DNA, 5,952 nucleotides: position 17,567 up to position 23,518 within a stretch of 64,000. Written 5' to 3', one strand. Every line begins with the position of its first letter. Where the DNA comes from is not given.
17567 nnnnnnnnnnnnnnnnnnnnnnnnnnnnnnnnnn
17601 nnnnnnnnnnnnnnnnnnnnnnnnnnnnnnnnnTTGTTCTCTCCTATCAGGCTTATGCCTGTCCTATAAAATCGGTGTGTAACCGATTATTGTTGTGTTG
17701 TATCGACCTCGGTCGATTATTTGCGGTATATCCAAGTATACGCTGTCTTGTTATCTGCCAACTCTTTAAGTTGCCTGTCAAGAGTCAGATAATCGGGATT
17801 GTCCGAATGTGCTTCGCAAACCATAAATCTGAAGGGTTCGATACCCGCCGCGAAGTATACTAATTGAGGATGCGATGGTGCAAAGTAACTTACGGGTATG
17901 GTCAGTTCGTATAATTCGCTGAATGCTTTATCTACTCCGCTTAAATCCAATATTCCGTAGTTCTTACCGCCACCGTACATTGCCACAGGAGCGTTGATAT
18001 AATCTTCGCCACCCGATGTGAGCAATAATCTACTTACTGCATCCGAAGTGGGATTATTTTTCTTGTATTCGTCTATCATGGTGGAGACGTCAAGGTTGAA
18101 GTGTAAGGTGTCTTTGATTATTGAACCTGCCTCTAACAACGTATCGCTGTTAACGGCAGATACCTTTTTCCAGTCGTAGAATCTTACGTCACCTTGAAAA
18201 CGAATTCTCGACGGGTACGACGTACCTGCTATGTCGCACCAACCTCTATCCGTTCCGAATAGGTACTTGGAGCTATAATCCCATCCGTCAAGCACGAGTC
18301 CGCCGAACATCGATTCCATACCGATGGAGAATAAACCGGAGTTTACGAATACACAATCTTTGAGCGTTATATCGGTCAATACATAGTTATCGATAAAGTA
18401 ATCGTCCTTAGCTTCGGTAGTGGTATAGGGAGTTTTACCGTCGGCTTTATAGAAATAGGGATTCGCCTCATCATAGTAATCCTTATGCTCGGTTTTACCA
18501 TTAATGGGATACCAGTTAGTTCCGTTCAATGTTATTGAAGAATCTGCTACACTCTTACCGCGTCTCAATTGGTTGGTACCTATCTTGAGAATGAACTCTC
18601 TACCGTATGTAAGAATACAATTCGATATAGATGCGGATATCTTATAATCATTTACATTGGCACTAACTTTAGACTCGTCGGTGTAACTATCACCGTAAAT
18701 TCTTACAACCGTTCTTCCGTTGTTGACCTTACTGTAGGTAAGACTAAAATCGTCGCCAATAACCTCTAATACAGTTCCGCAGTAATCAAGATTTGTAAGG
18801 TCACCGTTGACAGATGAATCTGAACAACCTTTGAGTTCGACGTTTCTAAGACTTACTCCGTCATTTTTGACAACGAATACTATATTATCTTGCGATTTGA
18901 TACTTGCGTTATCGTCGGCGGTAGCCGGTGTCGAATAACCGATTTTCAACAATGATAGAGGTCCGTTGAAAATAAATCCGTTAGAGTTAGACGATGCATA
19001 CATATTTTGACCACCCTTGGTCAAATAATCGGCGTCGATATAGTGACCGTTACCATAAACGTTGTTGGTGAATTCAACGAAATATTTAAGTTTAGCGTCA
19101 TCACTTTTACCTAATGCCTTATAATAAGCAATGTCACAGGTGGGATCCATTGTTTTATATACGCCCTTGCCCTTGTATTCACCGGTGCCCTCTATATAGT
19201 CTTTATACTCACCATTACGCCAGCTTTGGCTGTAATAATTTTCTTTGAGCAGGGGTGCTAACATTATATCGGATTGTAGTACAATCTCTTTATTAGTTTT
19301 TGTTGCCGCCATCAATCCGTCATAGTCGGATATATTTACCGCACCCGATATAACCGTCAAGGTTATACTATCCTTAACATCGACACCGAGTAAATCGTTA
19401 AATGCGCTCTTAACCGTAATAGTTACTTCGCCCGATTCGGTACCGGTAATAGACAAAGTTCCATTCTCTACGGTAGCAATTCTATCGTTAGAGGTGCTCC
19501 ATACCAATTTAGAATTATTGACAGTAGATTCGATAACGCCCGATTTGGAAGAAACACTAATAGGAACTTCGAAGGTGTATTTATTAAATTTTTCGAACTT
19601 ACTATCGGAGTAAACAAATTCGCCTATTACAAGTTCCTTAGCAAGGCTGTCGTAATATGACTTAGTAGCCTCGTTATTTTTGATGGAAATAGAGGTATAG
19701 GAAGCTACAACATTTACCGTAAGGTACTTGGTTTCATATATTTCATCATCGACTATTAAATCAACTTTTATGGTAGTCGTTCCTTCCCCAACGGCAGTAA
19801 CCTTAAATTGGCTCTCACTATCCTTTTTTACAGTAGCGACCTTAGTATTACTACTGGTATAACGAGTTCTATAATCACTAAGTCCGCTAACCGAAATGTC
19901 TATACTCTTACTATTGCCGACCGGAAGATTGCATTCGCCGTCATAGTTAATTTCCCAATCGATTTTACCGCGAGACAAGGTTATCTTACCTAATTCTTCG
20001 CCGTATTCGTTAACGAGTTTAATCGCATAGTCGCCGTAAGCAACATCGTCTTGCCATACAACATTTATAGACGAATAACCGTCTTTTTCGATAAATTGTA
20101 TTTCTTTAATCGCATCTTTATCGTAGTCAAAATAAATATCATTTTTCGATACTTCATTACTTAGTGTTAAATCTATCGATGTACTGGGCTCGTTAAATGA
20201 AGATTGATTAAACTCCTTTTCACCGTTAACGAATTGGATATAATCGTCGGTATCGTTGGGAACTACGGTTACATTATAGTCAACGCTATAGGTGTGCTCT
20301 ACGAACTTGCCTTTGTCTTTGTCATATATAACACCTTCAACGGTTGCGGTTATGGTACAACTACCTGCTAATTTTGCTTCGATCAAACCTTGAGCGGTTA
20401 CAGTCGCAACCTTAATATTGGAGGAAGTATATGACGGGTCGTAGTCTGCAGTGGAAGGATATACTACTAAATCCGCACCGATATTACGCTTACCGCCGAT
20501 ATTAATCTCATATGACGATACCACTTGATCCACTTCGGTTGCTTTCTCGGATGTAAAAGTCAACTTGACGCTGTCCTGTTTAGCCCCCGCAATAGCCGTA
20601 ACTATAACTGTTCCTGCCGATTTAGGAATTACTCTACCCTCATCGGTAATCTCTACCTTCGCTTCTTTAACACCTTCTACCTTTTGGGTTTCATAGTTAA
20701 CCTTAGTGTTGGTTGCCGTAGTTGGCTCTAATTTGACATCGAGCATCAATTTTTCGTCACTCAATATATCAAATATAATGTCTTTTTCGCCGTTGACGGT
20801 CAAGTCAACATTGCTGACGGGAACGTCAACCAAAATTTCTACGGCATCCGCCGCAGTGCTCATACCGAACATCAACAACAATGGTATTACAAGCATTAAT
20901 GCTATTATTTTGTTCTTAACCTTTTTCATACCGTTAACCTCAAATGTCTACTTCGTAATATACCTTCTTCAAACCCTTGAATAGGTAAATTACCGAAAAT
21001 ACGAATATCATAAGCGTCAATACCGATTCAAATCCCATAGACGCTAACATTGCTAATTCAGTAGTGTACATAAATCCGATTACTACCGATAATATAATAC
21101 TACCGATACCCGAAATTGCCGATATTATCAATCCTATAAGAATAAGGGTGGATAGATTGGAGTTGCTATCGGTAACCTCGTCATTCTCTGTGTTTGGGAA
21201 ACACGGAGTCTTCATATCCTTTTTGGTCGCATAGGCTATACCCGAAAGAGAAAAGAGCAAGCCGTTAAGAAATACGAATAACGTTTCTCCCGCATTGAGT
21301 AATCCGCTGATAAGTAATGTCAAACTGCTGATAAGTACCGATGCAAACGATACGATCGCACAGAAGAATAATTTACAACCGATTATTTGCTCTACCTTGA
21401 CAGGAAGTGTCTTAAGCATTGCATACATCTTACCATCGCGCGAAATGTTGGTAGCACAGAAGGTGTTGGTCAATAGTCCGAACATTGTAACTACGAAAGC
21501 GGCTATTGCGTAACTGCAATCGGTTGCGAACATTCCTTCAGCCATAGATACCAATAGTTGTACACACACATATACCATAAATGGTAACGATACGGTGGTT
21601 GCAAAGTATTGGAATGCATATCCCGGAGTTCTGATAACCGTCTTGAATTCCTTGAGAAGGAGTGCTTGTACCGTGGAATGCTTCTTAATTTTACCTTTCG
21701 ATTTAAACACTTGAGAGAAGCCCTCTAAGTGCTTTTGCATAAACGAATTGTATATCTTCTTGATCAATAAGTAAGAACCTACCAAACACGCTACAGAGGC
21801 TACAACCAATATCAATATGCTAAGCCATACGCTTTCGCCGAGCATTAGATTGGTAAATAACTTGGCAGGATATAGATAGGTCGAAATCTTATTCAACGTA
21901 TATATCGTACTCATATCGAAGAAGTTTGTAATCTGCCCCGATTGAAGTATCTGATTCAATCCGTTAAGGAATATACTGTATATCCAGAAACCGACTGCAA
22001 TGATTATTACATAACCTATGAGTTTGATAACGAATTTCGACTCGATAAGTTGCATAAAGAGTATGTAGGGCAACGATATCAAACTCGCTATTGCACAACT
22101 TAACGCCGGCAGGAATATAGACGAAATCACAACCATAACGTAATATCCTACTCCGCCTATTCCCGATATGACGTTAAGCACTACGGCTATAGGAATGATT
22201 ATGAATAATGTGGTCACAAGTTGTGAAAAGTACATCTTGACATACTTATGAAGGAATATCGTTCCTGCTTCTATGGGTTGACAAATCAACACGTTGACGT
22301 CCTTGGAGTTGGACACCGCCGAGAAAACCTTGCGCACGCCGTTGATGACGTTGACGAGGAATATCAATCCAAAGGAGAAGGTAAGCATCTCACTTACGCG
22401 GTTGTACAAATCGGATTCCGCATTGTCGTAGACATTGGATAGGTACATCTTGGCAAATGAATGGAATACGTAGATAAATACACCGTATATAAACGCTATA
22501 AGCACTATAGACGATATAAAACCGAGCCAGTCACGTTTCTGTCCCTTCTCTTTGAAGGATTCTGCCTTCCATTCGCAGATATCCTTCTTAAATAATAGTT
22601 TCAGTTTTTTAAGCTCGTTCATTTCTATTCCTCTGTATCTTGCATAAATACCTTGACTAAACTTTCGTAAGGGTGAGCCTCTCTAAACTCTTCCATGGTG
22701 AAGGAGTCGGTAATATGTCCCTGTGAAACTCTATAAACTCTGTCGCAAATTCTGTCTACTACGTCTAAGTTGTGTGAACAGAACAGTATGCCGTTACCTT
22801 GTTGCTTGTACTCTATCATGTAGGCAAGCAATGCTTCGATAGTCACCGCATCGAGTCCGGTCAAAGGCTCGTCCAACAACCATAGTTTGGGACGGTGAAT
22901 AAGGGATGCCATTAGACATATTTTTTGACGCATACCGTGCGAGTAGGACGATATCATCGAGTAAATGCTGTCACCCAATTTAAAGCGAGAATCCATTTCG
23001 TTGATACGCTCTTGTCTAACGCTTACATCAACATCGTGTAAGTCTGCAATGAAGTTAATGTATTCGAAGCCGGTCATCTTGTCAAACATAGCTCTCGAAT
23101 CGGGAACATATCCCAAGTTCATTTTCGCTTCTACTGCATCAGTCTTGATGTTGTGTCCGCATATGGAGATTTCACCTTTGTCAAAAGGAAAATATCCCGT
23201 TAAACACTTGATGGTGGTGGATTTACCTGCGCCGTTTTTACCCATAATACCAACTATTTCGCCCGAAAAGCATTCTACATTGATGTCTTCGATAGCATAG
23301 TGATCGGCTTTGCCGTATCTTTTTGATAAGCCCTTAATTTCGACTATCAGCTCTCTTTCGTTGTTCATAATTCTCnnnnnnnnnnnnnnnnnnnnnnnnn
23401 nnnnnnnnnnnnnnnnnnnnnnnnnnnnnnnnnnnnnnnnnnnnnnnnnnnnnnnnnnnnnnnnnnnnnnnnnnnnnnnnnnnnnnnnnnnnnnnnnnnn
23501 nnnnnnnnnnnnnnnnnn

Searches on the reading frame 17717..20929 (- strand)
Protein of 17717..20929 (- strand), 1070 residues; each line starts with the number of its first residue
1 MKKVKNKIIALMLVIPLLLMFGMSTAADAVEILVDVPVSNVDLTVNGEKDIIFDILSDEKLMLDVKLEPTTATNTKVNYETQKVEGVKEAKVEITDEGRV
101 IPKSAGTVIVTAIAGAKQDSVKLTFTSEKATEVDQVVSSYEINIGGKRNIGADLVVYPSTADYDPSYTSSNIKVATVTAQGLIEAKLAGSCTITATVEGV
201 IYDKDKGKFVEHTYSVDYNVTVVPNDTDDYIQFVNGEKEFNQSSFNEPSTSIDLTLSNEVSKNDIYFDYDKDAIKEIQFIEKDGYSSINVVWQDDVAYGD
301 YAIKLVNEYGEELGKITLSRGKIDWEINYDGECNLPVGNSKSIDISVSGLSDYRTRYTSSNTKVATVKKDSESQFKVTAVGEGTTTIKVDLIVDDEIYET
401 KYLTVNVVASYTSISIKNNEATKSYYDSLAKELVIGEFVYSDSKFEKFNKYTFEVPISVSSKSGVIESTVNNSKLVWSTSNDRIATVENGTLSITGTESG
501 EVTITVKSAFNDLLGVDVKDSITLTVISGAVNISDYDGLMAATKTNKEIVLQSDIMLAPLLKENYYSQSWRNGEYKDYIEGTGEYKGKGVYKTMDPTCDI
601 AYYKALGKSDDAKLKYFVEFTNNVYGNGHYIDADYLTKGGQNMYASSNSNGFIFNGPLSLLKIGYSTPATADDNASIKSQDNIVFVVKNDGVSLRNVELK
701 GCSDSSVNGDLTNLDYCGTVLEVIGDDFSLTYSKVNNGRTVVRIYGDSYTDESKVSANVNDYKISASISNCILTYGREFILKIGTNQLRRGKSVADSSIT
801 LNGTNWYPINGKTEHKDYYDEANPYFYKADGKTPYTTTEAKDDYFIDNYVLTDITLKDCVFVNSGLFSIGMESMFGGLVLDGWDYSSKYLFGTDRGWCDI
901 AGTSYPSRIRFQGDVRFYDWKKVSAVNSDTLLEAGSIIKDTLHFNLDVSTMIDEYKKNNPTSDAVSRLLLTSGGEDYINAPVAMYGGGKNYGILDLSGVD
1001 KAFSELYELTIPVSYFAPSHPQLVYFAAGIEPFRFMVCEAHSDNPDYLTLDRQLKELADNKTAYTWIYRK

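Call 6: search_protein_families(library=pfam, proteins=[window:17717-20929:-], max_evalue=0.01)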
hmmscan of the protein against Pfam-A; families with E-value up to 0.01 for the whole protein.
window:17717-20929:- (1070 aa): 1 family
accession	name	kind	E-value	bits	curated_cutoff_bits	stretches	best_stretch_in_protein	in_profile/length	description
PF02368.24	Big_2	-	1.7e-20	73.2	22.8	3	462-506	23-66/79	Bacterial Ig-like domain (group 2)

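Call 15: find_encoding_contigs(protein=window:17717-20929:-, flank=10000, max_places=6)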
Protein window:17717-20929:- (1070 aa): no gene with exactly this product is on record in the collection.

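Call 34: search_protein_families(library=ncbifam, proteins=[window:17717-20929:-], max_evalue=0.01)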
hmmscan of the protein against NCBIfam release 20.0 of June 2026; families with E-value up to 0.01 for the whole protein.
window:17717-20929:- (1070 aa): 0 families

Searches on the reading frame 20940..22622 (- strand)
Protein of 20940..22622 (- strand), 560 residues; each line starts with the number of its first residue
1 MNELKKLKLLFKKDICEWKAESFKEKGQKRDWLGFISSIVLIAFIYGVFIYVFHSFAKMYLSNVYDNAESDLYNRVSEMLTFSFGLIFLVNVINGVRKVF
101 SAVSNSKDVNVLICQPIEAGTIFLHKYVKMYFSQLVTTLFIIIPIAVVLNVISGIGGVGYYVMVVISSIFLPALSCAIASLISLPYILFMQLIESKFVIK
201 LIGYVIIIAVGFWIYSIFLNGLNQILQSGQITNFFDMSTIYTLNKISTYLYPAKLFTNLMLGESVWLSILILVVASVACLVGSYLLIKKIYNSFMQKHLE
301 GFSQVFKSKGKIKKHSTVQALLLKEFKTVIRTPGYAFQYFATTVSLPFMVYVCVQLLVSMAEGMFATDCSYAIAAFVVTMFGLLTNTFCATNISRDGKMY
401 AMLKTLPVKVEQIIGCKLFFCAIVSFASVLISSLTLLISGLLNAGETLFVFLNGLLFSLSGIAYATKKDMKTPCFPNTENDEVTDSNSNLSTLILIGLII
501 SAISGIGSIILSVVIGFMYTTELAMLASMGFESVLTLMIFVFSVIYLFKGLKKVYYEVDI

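Call 6: search_protein_families(library=pfam, proteins=[window:20940-22622:-], max_evalue=0.01)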
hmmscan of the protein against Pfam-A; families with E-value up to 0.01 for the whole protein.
window:20940-22622:- (560 aa): 2 families
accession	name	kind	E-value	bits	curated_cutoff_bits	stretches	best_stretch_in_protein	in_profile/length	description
PF13346.12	ABC2_membrane_5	-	6.1e-05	23.1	25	1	349-461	14-125/205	ABC-2 family transporter protein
PF16949.11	ABC_tran_2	-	0.0028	17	25.7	1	39-464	13-448/542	Putative ATP-binding cassette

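Call 26: find_encoding_contigs(protein=window:20940-22622:-, flank=10000, max_places=10)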
Protein window:20940-22622:- (560 aa): 2 contigs read that carry it; 1 place shown.
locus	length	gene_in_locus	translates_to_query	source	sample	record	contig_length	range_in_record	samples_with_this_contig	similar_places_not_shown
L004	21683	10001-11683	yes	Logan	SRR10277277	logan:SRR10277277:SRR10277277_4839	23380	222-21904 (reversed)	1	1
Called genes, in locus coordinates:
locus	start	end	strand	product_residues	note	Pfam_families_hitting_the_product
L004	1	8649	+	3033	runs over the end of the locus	PF18998:Flg_new_2 (weak), PF18676:MBG_2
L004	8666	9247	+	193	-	-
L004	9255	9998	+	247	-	PF00005:ABC_tran, PF13304:AAA_21 (faint)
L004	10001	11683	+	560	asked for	PF09847:12TM_1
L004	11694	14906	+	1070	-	PF26918:Ig_Eae (faint), PF02368:Big_2 (weak), PF26182:Ig_NUP210_5th (faint), PF02368:Big_2 (weak)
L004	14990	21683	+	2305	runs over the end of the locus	?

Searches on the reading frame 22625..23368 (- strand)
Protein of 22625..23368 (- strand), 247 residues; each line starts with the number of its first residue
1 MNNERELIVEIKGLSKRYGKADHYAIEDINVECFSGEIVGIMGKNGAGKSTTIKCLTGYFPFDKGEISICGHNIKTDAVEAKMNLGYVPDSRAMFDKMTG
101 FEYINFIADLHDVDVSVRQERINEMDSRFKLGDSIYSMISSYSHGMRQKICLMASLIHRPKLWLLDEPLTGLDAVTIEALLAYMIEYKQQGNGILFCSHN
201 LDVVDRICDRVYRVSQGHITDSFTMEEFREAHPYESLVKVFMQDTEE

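Call 6: search_protein_families(library=pfam, proteins=[window:22625-23368:-], max_evalue=0.01)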
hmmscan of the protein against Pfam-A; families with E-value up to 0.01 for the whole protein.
window:22625-23368:- (247 aa): 4 families
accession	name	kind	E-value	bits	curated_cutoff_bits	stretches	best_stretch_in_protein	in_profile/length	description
PF00005.33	ABC_tran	-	1.6e-27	97.2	25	1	27-169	2-136/137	ABC transporter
PF13304.12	AAA_21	-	2.5e-09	38.1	27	1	134-204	234-303/304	AAA domain, putative AbiEii toxin, Type IV TA system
PF13476.12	AAA_23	-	0.0016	19.5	27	1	34-57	17-40/201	AAA domain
PF02463.25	SMC_N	-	0.0021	18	40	0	33-56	21-44/220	RecF/RecN/SMC N terminal domain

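Call 16: find_encoding_contigs(protein=window:22625-23368:-, flank=10000, max_places=6)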
Protein window:22625-23368:- (247 aa): 2 contigs read that carry it; 1 place shown.
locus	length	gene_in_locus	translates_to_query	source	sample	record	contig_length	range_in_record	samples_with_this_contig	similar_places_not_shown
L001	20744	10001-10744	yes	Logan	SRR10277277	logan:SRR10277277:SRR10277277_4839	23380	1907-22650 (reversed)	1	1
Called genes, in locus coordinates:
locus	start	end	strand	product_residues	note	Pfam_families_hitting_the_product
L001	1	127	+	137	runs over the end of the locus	-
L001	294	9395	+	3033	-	PF18998:Flg_new_2 (weak), PF18676:MBG_2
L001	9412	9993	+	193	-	-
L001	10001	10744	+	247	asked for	PF00005:ABC_tran, PF13304:AAA_21 (faint)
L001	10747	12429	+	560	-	PF09847:12TM_1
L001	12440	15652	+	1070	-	PF26918:Ig_Eae (faint), PF02368:Big_2 (weak), PF26182:Ig_NUP210_5th (faint), PF02368:Big_2 (weak)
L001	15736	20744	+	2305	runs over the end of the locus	?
